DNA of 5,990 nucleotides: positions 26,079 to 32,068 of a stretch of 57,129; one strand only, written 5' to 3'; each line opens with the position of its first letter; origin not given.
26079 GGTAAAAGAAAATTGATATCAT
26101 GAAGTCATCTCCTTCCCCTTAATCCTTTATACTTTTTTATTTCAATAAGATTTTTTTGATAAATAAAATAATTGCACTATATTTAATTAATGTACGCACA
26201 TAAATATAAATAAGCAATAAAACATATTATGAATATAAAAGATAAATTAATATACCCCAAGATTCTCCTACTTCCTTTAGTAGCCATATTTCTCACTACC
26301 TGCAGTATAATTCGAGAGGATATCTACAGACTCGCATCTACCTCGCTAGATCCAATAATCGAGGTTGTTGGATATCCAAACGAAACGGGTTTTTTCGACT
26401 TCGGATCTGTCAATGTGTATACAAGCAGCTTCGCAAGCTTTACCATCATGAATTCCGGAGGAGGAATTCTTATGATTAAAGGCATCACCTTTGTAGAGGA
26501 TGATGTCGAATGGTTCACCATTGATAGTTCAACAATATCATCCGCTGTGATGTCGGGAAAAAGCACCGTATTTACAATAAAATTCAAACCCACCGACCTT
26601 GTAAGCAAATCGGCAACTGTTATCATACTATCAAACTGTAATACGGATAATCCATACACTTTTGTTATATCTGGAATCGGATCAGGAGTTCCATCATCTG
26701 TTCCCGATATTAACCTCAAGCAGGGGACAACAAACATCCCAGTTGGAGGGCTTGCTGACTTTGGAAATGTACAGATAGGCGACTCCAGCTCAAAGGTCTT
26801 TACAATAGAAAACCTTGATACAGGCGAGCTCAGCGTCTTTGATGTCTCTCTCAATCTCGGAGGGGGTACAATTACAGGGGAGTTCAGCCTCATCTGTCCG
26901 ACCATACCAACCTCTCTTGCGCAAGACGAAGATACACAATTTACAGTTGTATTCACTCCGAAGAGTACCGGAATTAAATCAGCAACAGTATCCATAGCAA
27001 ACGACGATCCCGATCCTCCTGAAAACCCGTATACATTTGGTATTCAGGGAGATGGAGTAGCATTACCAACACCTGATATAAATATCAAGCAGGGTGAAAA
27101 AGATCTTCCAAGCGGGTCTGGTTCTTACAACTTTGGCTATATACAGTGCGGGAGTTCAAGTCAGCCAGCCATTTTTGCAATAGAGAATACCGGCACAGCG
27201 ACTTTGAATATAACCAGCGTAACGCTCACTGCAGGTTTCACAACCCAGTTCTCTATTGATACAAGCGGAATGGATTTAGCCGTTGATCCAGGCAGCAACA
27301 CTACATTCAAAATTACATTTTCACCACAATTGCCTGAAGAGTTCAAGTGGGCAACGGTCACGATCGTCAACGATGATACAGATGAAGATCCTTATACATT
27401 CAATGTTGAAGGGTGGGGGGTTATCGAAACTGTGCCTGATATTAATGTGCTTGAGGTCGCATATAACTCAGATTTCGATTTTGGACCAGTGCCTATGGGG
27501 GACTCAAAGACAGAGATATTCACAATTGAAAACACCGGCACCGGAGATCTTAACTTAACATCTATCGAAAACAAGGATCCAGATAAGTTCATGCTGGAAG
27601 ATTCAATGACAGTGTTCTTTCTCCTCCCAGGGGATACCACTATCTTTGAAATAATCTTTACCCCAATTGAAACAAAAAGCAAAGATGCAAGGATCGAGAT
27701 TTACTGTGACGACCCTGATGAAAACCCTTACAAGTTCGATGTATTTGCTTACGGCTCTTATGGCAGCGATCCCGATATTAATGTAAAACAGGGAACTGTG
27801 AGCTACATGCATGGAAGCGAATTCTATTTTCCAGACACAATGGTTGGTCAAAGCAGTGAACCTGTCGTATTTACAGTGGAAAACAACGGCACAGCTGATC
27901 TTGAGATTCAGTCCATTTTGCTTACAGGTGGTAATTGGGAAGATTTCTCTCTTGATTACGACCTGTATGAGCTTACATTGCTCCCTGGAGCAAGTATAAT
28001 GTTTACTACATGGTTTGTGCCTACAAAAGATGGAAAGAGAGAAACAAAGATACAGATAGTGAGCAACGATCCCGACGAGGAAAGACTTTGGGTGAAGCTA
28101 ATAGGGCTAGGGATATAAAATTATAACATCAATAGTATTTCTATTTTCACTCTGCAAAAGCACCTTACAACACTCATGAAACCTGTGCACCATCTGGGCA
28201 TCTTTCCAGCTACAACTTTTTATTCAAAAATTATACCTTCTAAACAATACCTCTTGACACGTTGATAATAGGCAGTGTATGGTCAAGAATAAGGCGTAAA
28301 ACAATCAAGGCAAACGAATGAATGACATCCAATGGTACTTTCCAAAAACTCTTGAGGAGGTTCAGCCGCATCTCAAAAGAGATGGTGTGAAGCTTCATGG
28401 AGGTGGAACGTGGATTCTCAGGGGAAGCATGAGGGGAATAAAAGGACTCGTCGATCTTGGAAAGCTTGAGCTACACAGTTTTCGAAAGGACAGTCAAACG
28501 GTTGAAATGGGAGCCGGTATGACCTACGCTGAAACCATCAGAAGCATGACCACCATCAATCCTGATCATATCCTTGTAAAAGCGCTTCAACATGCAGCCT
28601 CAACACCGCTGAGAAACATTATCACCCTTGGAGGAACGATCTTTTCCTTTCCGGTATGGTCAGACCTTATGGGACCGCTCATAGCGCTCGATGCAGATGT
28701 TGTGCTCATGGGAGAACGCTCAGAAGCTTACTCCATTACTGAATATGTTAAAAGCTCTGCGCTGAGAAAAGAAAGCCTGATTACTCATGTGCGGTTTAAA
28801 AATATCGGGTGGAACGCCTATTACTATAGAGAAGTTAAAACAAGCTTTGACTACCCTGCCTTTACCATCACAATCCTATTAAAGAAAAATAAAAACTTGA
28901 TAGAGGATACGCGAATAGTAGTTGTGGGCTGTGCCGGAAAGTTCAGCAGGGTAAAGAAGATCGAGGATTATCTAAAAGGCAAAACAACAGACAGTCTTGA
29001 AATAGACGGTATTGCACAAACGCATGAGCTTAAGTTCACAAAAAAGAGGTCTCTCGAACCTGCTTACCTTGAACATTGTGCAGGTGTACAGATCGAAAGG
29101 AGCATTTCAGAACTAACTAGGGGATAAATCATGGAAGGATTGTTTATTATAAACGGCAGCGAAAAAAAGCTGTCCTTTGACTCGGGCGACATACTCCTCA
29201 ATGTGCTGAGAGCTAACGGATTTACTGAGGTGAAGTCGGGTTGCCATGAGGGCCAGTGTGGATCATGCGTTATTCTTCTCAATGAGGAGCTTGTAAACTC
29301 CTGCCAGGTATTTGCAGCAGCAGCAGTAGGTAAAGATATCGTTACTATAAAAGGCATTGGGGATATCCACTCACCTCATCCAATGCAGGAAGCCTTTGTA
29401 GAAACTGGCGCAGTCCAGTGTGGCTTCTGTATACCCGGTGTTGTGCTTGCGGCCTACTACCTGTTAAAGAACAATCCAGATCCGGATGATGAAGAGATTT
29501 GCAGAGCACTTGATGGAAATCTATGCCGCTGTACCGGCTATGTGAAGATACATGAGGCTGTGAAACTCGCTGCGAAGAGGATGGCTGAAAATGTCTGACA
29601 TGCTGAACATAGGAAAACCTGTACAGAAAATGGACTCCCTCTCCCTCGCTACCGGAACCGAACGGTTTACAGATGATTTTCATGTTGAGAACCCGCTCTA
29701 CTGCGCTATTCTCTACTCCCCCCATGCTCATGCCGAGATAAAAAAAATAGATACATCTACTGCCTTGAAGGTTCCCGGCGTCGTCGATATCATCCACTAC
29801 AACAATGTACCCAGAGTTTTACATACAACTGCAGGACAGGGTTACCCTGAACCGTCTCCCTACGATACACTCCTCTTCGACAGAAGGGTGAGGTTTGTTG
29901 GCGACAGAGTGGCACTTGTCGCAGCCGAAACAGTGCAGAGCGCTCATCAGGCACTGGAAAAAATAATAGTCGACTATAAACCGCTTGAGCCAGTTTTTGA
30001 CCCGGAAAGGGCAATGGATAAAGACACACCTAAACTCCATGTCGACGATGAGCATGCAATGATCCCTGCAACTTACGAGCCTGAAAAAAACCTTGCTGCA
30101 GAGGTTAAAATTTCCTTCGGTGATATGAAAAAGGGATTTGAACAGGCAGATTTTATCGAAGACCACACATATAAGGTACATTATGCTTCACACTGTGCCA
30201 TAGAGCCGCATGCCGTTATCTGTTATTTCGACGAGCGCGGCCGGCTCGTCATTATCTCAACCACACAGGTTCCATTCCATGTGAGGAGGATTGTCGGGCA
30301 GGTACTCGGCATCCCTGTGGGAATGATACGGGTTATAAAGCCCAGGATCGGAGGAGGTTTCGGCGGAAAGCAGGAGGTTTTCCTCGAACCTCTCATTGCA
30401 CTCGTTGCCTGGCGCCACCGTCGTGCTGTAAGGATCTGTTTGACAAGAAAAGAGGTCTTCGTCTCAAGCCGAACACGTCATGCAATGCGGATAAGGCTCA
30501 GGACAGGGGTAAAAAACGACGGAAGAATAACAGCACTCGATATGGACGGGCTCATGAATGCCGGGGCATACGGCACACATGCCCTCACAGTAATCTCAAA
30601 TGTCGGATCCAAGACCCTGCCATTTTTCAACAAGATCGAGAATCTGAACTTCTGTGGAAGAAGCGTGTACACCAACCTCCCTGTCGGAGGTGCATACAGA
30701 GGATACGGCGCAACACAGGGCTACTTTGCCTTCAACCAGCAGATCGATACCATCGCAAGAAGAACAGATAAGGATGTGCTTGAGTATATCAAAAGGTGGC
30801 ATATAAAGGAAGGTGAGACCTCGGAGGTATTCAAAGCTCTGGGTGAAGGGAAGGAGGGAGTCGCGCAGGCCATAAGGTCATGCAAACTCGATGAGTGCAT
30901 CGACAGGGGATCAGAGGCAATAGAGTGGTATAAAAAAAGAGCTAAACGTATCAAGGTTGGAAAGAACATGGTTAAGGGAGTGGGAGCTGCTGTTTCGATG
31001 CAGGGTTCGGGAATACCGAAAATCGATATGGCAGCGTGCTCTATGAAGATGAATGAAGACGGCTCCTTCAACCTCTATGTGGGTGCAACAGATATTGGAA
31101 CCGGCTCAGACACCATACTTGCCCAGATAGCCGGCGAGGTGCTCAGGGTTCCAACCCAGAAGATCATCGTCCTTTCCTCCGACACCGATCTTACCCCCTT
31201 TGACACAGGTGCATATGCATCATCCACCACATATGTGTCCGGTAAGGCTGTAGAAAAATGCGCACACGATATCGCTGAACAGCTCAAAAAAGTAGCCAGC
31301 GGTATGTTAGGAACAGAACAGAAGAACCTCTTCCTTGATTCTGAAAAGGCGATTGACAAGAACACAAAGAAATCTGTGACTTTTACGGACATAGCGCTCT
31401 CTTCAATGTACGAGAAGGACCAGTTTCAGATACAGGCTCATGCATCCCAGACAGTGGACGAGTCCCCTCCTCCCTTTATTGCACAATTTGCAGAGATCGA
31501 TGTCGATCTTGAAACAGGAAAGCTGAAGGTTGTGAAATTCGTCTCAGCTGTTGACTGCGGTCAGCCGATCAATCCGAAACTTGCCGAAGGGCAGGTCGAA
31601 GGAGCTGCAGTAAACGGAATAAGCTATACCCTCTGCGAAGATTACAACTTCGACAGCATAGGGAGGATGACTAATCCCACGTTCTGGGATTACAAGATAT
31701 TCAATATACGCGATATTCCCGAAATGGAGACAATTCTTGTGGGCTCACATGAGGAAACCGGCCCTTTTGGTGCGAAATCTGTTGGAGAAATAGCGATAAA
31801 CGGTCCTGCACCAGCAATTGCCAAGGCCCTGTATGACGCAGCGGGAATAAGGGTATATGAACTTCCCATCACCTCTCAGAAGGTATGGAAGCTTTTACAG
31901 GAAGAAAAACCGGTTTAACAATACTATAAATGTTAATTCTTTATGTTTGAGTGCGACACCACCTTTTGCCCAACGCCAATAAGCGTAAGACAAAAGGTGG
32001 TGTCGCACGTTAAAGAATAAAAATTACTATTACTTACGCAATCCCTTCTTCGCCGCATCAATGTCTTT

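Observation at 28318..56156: A 28-kb purine/urate-type catabolic supercluster that keeps the ygfK-ssnA-ygeW markers but has non-canonical membership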

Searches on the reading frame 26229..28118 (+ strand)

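Call 5: search_protein_families(library=ncbifam, proteins=[window:26229-28118:+], max_evalue=0.00001)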
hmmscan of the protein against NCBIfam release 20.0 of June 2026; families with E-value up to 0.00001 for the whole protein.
window:26229-28118:+ (629 aa): 2 families
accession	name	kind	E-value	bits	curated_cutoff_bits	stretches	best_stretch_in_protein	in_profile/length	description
NF012200.0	choice_anch_D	domain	6.4e-74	245.4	45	5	160-262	2-107/108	choice-of-anchor D domain-containing protein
NF041425.1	OS_HP2_seleno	subfamily_domain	2.4e-12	47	100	0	300-395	6-95/98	OS_HP2 family (seleno)protein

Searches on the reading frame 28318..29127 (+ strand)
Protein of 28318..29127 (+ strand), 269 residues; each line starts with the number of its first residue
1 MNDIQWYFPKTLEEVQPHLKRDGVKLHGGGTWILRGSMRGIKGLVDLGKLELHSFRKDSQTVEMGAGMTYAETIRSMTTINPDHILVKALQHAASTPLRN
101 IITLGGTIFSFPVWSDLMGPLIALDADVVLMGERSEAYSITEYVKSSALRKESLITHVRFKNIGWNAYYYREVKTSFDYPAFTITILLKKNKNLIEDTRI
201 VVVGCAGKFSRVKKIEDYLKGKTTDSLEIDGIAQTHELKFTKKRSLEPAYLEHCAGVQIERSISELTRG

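Call 3: search_protein_families(library=ncbifam, proteins=[window:28318-29127:+], max_evalue=0.00001)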
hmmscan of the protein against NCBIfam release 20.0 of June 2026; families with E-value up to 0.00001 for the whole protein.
window:28318-29127:+ (269 aa): 7 families
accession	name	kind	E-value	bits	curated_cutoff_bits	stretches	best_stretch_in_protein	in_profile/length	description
NF041019.1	glyceraldDH_beta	equivalog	5.8e-22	78.2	350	1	4-235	6-247/280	glyceraldehyde dehydrogenase subunit beta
NF043083.1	XdhB_XDHase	equivalog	3.4e-13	49.4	310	1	7-241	8-256/289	xanthine dehydrogenase subunit XdhB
TIGR02963.1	xanthine_xdhA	equivalog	1.6e-12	46.9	467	1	34-236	227-436/468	xanthine dehydrogenase small subunit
NF007427.0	PRK09971.1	equivalog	3e-09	36.5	287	1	9-235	10-250/292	xanthine dehydrogenase FAD-binding subunit XdhB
TIGR03312.1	Se_sel_red_FAD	hypoth_equivalog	6.4e-09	35.4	241.5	1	44-224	45-214/257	molybdopterin-dependent oxidoreductase FAD-binding subunit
TIGR03199.1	pucC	equivalog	3.1e-08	33.3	306.05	1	10-235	2-236/264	xanthine dehydrogenase subunit C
TIGR03195.1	4hydrxCoA_B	equivalog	4.1e-08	32.7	404.55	0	4-108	5-114/321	4-hydroxybenzoyl-CoA reductase subunit beta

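Call 28: search_protein_families(library=pfam, proteins=[window:28318-29127:+], max_evalue=0.01)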
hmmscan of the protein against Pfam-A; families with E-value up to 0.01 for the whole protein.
window:28318-29127:+ (269 aa): 2 families
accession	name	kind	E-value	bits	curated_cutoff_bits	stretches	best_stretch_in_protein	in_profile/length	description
PF00941.27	FAD_binding_5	-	3.5e-21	76.2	27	1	3-159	2-166/170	FAD binding domain in molybdopterin dehydrogenase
PF03450.22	CO_deh_flav_C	-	8.9e-05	23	25.5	1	178-263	12-99/102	CO dehydrogenase flavoprotein C-terminal domain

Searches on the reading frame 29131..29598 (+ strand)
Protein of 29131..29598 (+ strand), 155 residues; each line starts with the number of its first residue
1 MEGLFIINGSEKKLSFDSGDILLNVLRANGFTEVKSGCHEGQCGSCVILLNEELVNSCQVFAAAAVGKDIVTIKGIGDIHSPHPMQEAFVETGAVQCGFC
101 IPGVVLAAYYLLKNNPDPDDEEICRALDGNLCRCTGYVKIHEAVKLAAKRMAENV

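Call 3: search_protein_families(library=ncbifam, proteins=[window:29131-29598:+], max_evalue=0.00001)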
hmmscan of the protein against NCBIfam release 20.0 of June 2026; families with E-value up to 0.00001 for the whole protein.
window:29131-29598:+ (155 aa): 11 families
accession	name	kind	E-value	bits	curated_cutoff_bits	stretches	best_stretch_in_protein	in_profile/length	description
NF041020.1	glyceraldDH_gamma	equivalog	8.6e-48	162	290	1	7-152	17-163/164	glyceraldehyde dehydrogenase subunit gamma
NF043084.2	XdhC_XDHase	equivalog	1.7e-43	147.7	217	1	5-147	5-149/151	xanthine dehydrogenase subunit XdhC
TIGR03311.1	Se_dep_XDH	equivalog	2.5e-42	145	830.45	1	5-154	3-150/848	selenium-dependent xanthine dehydrogenase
NF045668.1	pterin_aldehy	equivalog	1.8e-41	142.1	1100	1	5-151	5-155/905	molybdopterin-dependent aldehyde oxidoreductase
TIGR03193.1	4hydroxCoAred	equivalog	1.3e-38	132.2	257.8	1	7-148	6-148/148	4-hydroxybenzoyl-CoA reductase subunit gamma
TIGR03198.1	pucE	equivalog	3.8e-38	130.3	254.3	1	5-148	6-149/151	xanthine dehydrogenase subunit E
NF007387.0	PRK09908.1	equivalog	7e-37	126.3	212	1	7-149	13-157/159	xanthine dehydrogenase iron sulfur-binding subunit XdhC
TIGR02963.1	xanthine_xdhA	equivalog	2.5e-35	122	467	1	5-151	3-161/468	xanthine dehydrogenase small subunit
NF008514.0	PRK11433.1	equivalog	8.6e-30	103.8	322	1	5-150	55-216/218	aldehyde dehydrogenase iron-sulfur subunit PaoA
TIGR02969.1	mam_aldehyde_ox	subfamily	1.2e-25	89.2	1912.3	1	4-149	4-162/1330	aldehyde oxidase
TIGR03313.1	Se_sel_red_Mo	hypoth_equivalog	1.7e-18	65.7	1101.9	1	5-152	1-149/951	molybdopterin-dependent oxidoreductase Mo/Fe-S-binding subunit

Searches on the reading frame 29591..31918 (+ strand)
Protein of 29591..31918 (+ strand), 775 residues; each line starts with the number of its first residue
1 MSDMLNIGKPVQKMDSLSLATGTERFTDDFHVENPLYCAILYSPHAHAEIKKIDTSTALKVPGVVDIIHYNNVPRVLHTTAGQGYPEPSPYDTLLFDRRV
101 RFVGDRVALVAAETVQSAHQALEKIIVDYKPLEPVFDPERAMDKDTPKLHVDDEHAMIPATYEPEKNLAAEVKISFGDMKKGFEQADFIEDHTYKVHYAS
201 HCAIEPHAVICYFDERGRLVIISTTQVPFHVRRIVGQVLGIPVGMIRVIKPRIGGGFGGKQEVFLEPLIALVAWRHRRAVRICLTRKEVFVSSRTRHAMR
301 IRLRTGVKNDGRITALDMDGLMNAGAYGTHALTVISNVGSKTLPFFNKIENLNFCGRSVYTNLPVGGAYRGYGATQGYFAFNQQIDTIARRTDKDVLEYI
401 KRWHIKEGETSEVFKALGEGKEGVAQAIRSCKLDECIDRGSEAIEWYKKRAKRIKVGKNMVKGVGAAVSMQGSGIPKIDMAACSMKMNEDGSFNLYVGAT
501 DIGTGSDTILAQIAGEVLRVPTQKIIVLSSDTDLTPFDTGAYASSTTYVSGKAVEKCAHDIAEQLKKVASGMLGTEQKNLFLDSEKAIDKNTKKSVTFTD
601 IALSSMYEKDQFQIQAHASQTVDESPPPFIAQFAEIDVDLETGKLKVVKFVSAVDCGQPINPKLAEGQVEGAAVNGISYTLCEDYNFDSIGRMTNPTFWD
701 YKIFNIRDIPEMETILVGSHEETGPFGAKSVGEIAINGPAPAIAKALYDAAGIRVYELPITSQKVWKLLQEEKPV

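Call 3: search_protein_families(library=ncbifam, proteins=[window:29591-31918:+], max_evalue=0.00001)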
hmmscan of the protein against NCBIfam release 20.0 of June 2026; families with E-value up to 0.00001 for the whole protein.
window:29591-31918:+ (775 aa): 13 families
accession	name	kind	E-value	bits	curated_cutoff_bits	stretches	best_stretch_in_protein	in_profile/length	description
NF043082.1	XdhA_XDHase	equivalog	2.3e-203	677.4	780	1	7-772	1-755/758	xanthine dehydrogenase subunit XdhA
NF007426.0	PRK09970.1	equivalog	3.8e-194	646.9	916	1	5-771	4-757/761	xanthine dehydrogenase molybdenum-binding subunit XdhA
TIGR03313.1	Se_sel_red_Mo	hypoth_equivalog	4.6e-177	590.5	1101.9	2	159-769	344-949/951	molybdopterin-dependent oxidoreductase Mo/Fe-S-binding subunit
TIGR03194.1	4hydrxCoA_A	equivalog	4.2e-158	528.1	994.55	1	13-769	3-746/746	4-hydroxybenzoyl-CoA reductase subunit alpha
NF041018.1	glyceraldDH_alpha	equivalog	6e-116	388.6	790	1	7-765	3-740/741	glyceraldehyde dehydrogenase subunit alpha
TIGR03196.1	pucD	equivalog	5.6e-110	368.9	783.65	1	5-764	1-753/763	xanthine dehydrogenase subunit D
TIGR03311.1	Se_dep_XDH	equivalog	3.7e-99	333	830.45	1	6-760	161-841/848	selenium-dependent xanthine dehydrogenase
NF040766.1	CODH_aero_grp5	exception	1.3e-95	321.3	950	2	7-613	5-602/785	aerobic carbon-monoxide dehydrogenase large subunit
NF045668.1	pterin_aldehy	equivalog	1.2e-93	314.8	1100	1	13-769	181-904/905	molybdopterin-dependent aldehyde oxidoreductase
NF041671.1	peri_hyde_PaoC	equivalog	1e-87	295.3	1180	1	6-769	17-731/735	aldehyde oxidoreductase molybdenum-binding subunit PaoC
TIGR02416.1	CO_dehy_Mo_lg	equivalog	2.6e-82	277.2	991.15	1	21-767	7-769/770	aerobic carbon-monoxide dehydrogenase large subunit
TIGR02965.1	xanthine_xdhB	equivalog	2.3e-71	241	849.5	1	20-749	14-727/758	xanthine dehydrogenase molybdopterin binding subunit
TIGR02969.1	mam_aldehyde_ox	subfamily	3.8e-55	187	1912.3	1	6-734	575-1263/1330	aldehyde oxidase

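Call 36: search_solved_structures(query=window:29591-31918:+, max_evalue=1e-30)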
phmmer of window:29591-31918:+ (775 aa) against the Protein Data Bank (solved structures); distinct sequences matched with E-value up to 1e-30: 40.
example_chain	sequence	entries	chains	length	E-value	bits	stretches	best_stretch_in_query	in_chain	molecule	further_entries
1rm6_A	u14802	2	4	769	6.5e-93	315.3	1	11-771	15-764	4-hydroxybenzoyl-CoA reductase alpha subunit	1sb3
8uem_A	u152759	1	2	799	2.2e-72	247.4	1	12-770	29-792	Carbon monoxide dehydrogenase (Large chain), CoxL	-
7dqx_A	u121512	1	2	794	4.2e-72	246.5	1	7-768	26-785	6-hydroxypseudooxynicotine dehydrogenase complex subunit gamma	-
1t3q_B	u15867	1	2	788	5.9e-62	213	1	6-772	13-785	quinoline 2-oxidoreductase large subunit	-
1zxi_B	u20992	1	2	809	3.6e-61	210.4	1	11-768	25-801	Carbon monoxide dehydrogenase large chain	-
1n5w_B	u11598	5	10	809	5e-61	209.9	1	11-768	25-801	Carbon monoxide dehydrogenase large chain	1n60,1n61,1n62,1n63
1ffu_B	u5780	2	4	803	8.9e-61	209.1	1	18-772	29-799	CUTL, MOLYBDOPROTEIN OF CARBON MONOXIDE DEHYDROGENASE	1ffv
5g5g_C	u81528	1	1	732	1.1e-58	202.1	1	6-766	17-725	PUTATIVE XANTHINE DEHYDROGENASE YAGS FAD-BINDING SUBUNIT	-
5g5h_C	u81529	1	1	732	1.5e-58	201.7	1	6-766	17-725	Aldehyde oxidoreductase molybdenum-binding subunit PaoC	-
3hrd_A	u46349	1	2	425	1.3e-57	198.6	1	6-398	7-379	Nicotinate dehydrogenase large molybdopterin subunit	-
4zoh_A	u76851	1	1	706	1.7e-56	194.9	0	479-762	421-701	Putative oxidoreductase molybdopterin-binding subunit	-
1dgj_A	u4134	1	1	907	1.1e-53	185.6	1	11-573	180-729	ALDEHYDE OXIDOREDUCTASE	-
1sij_A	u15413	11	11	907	3.6e-53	183.9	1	17-769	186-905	Aldehyde oxidoreductase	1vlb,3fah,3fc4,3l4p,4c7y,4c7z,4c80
3sr6_C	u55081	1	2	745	7.5e-53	182.9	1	7-566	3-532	Xanthine dehydrogenase/oxidase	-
1fiq_C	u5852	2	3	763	8e-53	182.8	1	7-566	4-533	XANTHINE OXIDASE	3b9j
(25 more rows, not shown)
